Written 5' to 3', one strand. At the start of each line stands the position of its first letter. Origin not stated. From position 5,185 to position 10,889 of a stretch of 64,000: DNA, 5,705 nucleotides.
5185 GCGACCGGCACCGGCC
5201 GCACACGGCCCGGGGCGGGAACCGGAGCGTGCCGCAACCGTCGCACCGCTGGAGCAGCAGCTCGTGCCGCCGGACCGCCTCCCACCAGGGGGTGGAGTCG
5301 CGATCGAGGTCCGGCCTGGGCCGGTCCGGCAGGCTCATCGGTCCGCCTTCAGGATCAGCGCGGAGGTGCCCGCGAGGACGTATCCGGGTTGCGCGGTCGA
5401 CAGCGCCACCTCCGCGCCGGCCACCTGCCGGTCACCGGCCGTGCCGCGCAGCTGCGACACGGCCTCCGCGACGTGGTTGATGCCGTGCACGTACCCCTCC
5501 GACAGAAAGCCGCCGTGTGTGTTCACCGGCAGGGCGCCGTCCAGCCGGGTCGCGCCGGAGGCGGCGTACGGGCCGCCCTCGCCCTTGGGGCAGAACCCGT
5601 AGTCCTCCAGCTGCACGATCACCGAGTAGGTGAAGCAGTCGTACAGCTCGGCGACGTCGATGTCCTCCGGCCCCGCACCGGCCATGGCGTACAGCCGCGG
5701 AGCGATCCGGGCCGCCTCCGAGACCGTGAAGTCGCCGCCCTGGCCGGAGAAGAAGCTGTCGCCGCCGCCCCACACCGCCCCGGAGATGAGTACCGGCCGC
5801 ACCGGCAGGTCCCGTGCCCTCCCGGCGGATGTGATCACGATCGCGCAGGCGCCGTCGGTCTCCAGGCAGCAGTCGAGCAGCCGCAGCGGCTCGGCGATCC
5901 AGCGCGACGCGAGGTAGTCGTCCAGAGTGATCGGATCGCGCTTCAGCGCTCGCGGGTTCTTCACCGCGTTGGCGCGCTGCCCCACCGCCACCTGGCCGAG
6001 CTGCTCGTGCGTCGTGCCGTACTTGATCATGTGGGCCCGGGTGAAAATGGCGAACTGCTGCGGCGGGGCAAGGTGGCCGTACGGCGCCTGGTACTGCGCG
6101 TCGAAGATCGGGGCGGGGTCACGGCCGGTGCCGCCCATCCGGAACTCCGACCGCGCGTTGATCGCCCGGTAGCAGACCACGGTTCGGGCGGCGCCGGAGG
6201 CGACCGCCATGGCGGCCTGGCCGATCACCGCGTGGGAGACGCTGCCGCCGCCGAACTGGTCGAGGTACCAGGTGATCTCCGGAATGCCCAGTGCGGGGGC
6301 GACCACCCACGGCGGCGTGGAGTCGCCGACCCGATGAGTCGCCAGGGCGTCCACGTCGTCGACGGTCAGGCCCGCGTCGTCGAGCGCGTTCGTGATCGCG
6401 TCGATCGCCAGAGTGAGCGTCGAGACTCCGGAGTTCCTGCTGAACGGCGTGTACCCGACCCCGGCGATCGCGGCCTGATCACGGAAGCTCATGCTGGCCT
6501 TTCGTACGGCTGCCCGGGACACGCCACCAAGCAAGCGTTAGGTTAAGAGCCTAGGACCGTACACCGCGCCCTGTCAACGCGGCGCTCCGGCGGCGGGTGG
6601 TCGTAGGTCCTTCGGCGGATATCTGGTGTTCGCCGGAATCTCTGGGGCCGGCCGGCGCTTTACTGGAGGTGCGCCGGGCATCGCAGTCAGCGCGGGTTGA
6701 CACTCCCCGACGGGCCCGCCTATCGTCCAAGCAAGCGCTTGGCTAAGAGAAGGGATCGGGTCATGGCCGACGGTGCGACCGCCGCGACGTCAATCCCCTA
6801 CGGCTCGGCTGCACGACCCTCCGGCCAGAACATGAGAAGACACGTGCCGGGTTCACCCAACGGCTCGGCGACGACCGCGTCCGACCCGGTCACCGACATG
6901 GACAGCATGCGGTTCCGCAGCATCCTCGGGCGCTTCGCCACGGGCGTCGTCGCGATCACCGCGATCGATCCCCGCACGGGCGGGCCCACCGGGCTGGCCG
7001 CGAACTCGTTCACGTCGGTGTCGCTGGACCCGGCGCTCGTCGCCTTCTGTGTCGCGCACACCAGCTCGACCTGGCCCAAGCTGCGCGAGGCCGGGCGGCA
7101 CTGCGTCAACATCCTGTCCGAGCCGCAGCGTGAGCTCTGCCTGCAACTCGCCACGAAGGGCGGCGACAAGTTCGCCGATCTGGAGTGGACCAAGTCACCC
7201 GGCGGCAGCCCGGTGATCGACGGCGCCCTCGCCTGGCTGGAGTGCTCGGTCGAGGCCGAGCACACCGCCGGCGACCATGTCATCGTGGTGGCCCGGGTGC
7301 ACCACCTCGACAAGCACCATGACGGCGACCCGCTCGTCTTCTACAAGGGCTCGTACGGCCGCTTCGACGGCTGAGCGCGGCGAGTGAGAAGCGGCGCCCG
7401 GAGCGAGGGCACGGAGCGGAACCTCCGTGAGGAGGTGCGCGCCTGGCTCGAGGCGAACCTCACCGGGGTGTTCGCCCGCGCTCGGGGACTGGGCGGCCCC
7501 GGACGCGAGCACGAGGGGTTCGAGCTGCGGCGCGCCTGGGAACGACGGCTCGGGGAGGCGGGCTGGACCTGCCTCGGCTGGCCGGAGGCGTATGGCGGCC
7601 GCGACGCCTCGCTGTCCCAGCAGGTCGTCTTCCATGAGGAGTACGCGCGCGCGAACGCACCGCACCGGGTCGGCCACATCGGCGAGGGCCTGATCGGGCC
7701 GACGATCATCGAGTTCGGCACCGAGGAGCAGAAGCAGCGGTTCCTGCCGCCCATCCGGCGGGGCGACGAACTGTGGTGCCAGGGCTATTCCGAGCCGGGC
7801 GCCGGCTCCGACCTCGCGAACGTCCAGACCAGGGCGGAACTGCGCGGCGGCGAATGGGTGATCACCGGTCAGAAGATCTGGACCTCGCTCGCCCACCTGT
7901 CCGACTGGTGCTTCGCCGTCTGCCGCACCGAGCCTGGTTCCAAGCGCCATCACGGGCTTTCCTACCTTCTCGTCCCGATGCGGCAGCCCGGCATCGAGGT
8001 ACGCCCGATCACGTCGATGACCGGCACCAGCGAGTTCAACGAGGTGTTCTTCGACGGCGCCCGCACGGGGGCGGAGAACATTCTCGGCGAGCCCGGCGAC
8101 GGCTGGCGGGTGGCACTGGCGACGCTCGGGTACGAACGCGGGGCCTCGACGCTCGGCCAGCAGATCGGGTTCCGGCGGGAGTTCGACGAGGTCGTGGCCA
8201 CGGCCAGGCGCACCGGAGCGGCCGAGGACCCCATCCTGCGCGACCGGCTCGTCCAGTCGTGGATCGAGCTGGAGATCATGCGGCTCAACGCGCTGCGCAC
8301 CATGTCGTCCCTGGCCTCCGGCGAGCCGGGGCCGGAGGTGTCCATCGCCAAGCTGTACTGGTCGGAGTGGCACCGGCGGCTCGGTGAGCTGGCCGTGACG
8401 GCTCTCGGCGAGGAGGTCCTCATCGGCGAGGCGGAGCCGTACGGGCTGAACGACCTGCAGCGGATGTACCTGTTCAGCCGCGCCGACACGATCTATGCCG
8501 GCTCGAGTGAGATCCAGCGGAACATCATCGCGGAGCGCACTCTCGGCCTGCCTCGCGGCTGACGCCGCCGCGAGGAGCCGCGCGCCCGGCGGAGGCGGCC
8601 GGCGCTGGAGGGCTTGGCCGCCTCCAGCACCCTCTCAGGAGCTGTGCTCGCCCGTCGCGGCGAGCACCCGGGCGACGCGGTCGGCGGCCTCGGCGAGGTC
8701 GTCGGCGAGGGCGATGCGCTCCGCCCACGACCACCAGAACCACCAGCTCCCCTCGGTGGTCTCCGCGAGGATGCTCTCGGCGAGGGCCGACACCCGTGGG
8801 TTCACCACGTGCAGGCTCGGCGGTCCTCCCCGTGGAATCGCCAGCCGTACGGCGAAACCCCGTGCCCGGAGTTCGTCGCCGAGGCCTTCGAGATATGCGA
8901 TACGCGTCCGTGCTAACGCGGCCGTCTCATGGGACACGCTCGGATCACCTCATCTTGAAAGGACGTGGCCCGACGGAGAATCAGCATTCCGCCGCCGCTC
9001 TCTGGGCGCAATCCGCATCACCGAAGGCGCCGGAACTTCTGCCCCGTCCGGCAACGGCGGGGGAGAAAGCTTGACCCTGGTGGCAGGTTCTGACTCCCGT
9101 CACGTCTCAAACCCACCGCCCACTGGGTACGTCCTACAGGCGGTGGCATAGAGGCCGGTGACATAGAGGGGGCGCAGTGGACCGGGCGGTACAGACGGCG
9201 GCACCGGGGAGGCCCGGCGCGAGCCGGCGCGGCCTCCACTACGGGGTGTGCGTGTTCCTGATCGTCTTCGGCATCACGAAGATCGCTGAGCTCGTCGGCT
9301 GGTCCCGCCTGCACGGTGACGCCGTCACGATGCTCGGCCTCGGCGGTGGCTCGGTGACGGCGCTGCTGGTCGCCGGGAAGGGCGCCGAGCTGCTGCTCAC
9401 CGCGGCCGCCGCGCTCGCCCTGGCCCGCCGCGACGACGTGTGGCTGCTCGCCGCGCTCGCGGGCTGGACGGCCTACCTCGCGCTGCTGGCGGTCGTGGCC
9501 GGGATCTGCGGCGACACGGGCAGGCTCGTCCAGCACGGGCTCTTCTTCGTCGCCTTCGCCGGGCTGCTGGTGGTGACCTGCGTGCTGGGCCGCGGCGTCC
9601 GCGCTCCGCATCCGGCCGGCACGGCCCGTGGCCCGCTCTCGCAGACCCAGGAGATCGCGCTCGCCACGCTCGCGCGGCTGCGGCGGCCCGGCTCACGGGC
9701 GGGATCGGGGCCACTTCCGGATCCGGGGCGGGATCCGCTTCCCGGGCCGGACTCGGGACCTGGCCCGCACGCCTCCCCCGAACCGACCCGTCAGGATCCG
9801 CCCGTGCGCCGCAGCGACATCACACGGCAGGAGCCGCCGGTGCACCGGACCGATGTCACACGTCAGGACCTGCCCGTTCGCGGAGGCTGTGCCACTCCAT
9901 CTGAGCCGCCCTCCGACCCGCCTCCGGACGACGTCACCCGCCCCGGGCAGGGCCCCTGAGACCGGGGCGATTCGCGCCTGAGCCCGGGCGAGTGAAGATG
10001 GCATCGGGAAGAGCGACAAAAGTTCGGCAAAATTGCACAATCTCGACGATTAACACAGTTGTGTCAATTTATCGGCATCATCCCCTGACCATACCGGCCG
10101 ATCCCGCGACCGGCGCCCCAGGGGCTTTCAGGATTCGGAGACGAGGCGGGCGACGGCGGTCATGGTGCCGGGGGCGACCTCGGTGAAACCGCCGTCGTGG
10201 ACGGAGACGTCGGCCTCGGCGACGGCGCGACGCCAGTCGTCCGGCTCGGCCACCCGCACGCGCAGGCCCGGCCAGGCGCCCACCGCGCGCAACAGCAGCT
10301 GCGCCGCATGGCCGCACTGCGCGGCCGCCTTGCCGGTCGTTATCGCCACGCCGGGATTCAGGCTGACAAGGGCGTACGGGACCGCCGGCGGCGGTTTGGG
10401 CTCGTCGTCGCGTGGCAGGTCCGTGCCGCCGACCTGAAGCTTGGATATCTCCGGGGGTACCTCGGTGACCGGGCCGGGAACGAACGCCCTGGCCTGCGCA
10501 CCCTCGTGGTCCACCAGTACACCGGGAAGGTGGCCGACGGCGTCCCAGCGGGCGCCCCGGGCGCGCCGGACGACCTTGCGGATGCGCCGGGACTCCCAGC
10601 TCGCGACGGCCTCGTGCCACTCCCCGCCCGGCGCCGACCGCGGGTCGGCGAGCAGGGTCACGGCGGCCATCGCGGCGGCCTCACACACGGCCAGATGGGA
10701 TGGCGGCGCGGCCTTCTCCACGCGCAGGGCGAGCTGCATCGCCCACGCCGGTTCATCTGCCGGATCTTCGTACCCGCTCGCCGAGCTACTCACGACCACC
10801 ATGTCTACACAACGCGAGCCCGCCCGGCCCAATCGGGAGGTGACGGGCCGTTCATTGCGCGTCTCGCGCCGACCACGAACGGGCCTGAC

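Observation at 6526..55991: Dispersed, expanded KstR2 regulon marked by eight operators over ~50 kb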

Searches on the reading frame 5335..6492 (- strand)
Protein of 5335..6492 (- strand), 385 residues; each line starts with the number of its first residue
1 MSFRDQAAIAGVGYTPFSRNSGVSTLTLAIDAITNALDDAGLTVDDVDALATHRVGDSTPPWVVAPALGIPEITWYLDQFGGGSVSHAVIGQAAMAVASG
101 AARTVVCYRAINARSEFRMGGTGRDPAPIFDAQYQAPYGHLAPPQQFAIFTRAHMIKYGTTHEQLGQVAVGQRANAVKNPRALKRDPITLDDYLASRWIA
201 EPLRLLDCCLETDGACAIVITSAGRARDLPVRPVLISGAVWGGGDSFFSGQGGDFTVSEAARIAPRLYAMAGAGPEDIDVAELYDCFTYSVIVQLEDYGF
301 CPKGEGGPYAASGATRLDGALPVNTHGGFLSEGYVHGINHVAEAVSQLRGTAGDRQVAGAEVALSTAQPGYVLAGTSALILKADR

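Call 9: search_protein_families(library=pfam, proteins=[window:5335-6492:-])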
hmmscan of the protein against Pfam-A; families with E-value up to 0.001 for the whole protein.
window:5335-6492:- (385 aa): 1 family
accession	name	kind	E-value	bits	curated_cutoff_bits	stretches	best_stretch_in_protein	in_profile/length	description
PF22691.2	Thiolase_C_1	-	7.6e-45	152.6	28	1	253-381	13-142/144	Thiolase C-terminal domain-like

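Call 15: search_protein_families(library=ncbifam, proteins=[window:5335-6492:-], max_evalue=0.00001)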
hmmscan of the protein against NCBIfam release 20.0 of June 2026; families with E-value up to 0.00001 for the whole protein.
window:5335-6492:- (385 aa): 20 families
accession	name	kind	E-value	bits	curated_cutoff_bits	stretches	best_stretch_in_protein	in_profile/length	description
NF005892.0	PRK07855.1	subfamily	3.7e-118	394.8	469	1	3-383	4-389/390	lipid-transfer protein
NF004811.0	PRK06158.1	subfamily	6e-89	298.7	421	1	3-382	6-379/384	acetyl-CoA acetyltransferase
NF006010.0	PRK08142.1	subfamily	1.3e-65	221.6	462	1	1-375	1-377/388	thiolase domain-containing protein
NF004720.0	PRK06064.1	subfamily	1.2e-64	218.5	420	1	6-366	3-371/389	thiolase domain-containing protein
NF053570.1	AcCoTHIOL_METTL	equivalog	1.1e-53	182.5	600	1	7-367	4-368/385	acetyl-CoA acetyltransferase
NF009228.0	PRK12578.1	subfamily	5e-49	166.9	485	1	6-357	4-361/387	thiolase domain-containing protein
NF006102.0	PRK08256.1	subfamily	1.2e-48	166.1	436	1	6-365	4-376/394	lipid-transfer protein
NF004810.0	PRK06157.1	equivalog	1.5e-47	162.6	403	1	3-367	5-380/400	acetyl-CoA acetyltransferase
NF006180.0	PRK08313.1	subfamily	1.6e-46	158.9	514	1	5-370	4-372/389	thiolase domain-containing protein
NF004715.0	PRK06059.1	equivalog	8.5e-46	156.7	424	2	261-379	276-396/399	lipid-transfer protein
NF005704.0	PRK07516.1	subfamily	4e-37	128.1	412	1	6-365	3-370/389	thiolase domain-containing protein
NF004982.0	PRK06365.1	equivalog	5.2e-37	127.9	695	2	12-238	23-252/430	thiolase domain-containing protein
NF004721.0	PRK06065.1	equivalog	1.1e-36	126.6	455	1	3-368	8-377/393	thiolase domain-containing protein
NF053628.1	BnzsclthlBbsBGT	equivalog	4.7e-32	111.3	750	1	8-368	8-368/389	benzoylsuccinyl-CoA thiolase subunit BbsB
NF004722.0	PRK06066.1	equivalog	9.3e-28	97.3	516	1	148-367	147-369/385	thiolase domain-containing protein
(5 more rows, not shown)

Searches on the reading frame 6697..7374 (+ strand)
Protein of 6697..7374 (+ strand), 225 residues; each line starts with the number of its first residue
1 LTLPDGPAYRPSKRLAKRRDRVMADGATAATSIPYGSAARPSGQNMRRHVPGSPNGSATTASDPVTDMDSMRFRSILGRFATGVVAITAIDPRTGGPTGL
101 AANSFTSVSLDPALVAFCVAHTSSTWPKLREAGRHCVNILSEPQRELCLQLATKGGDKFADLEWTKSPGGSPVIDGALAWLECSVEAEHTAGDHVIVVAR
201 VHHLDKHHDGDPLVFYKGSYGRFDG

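Call 9: search_protein_families(library=pfam, proteins=[window:6697-7374:+])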
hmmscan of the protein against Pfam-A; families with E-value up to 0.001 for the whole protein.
window:6697-7374:+ (225 aa): 1 family
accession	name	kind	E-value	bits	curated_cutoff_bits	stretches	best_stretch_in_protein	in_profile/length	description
PF01613.24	Flavin_Reduct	-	4e-44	150.8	27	1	77-222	1-151/153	Flavin reductase like domain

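Call 46: search_protein_families(library=ncbifam, proteins=[window:6832-7374:+], max_evalue=1e-20)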
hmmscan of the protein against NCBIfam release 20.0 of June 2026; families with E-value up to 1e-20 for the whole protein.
window:6832-7374:+ (180 aa): 6 families
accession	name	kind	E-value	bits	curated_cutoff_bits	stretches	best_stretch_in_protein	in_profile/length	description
NF045630.1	monooxsub_HsaB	equivalog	2.9e-54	183.7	230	1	22-176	4-157/186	3-hydroxy-9,10-secoandrosta-1,3,5(10)-triene-9,17-dione monooxygenase reductase subunit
NF052639.1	FlvnRedFerAPor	equivalog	7.2e-43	146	260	1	25-179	4-156/158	flavin reductase FerA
NF045919.1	HphnlacHdxRed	equivalog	2.2e-32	112.4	340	1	21-176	3-156/309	p-hydroxyphenylacetate 3-hydroxylase reductase component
NF042921.1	HpaC_Thermus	equivalog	2e-29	102.5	200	1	27-177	4-148/150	4-hydroxyphenylacetate 3-monooxygenase reductase subunit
NF045733.1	StyMonoxStyB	equivalog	1.4e-27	96.5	200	1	26-175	2-146/150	styrene monooxygenase NADH-dependent flavin reductase subunit StyB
TIGR03615.1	RutF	equivalog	5.1e-21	75.3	254.75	1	24-175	2-153/156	NADH-dependent FMN reductase RutF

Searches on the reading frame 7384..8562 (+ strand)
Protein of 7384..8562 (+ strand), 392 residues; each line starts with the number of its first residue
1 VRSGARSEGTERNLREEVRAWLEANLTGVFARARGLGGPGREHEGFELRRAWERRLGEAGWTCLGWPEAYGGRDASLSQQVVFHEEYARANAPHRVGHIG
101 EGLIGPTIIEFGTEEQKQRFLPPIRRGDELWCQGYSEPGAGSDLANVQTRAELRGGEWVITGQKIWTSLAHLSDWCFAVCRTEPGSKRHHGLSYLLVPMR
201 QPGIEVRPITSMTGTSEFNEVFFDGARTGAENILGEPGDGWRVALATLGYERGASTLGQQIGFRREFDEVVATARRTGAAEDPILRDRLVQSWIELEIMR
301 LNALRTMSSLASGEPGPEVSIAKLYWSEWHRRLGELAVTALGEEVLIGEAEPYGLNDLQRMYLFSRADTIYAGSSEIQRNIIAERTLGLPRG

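Call 9: search_protein_families(library=pfam, proteins=[window:7384-8562:+])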
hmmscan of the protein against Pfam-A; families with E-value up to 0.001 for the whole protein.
window:7384-8562:+ (392 aa): 3 families
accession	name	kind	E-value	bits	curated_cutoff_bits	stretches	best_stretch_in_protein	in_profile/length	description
PF00441.29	Acyl-CoA_dh_1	-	1.7e-29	103.3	22.4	1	238-386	1-149/150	Acyl-CoA dehydrogenase, C-terminal domain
PF02770.24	Acyl-CoA_dh_M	-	2.8e-22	79.1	33.3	1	132-224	1-95/97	Acyl-CoA dehydrogenase, middle domain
PF02771.21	Acyl-CoA_dh_N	-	2.3e-21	76.7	22.9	1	10-128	3-113/113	Acyl-CoA dehydrogenase, N-terminal domain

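Call 15: search_protein_families(library=ncbifam, proteins=[window:7384-8562:+], max_evalue=0.00001)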
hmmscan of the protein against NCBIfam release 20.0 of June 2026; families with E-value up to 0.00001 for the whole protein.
window:7384-8562:+ (392 aa): 16 families
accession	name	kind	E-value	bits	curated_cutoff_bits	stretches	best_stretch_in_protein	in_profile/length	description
TIGR03204.1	pimC_large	equivalog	2.5e-74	250.5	623.85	1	11-389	8-395/395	pimeloyl-CoA dehydrogenase large subunit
NF042972.1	AcrlCoAredClosAcrC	equivalog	3.9e-33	114.6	640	1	55-387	44-377/378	acryloyl-CoA reductase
NF045652.1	ProlPCPDhRedW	equivalog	5.8e-32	110.9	650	1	30-389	14-375/376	L-prolyl-[peptidyl-carrier protein] dehydrogenase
NF045552.1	GlutCoADH_Des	equivalog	1.6e-31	109.9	470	1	54-389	44-382/387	glutaryl-CoA dehydrogenase Acd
NF043006.1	CyhCrbnylCoADH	equivalog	8.2e-28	97.4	650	1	60-384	48-373/380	cyclohexane-1-carbonyl-CoA dehydrogenase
NF008997.0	PRK12341.1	equivalog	4.1e-26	91.9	537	1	52-308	42-298/382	acyl-CoA dehydrogenase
NF053553.1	prodigi_MBC_PigA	equivalog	8.8e-24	84.3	500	1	108-389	100-381/381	prodigiosin MBC biosynthesis dehydrogenase PigA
TIGR03207.1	cyc_hxne_CoA_dh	equivalog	6.2e-22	77.8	575.35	1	30-254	15-240/372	cyclohexanecarboxyl-CoA dehydrogenase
NF058590.1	AcCoDHFadEBacil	equivalog_domain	6.6e-21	74.5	600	1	43-252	49-257/586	acyl-CoA dehydrogenase FadE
NF042439.1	SulpropCoADesulf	equivalog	4.5e-19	68.4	600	1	55-388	32-372/379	3-sulfinopropanoyl-CoA desulfinase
NF002885.1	PRK03354.1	equivalog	1.4e-18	67.1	540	1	51-378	41-365/378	crotonobetainyl-CoA dehydrogenase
NF052270.1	Staph_DH_FadE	equivalog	1.7e-11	43.5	600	1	100-209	109-215/400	acyl-CoA dehydrogenase FadE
NF007000.1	PRK09463.1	subfamily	1.9e-10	39.7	600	1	58-259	84-304/726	acyl-CoA dehydrogenase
NF009586.0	PRK13026.1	subfamily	8e-10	37.7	608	1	60-255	121-335/777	acyl-CoA dehydrogenase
TIGR03203.1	pimD_small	equivalog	7.8e-09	35.1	652.7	1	51-243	42-231/378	pimeloyl-CoA dehydrogenase small subunit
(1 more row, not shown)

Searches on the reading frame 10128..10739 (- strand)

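Call 9: search_protein_families(library=pfam, proteins=[window:10128-10739:-])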
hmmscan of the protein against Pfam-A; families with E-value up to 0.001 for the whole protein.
window:10128-10739:- (203 aa): 1 family
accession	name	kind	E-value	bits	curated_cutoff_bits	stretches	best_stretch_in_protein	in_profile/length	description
PF01981.21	PTH2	-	6e-05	23.7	23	0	131-151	11-31/115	Peptidyl-tRNA hydrolase PTH2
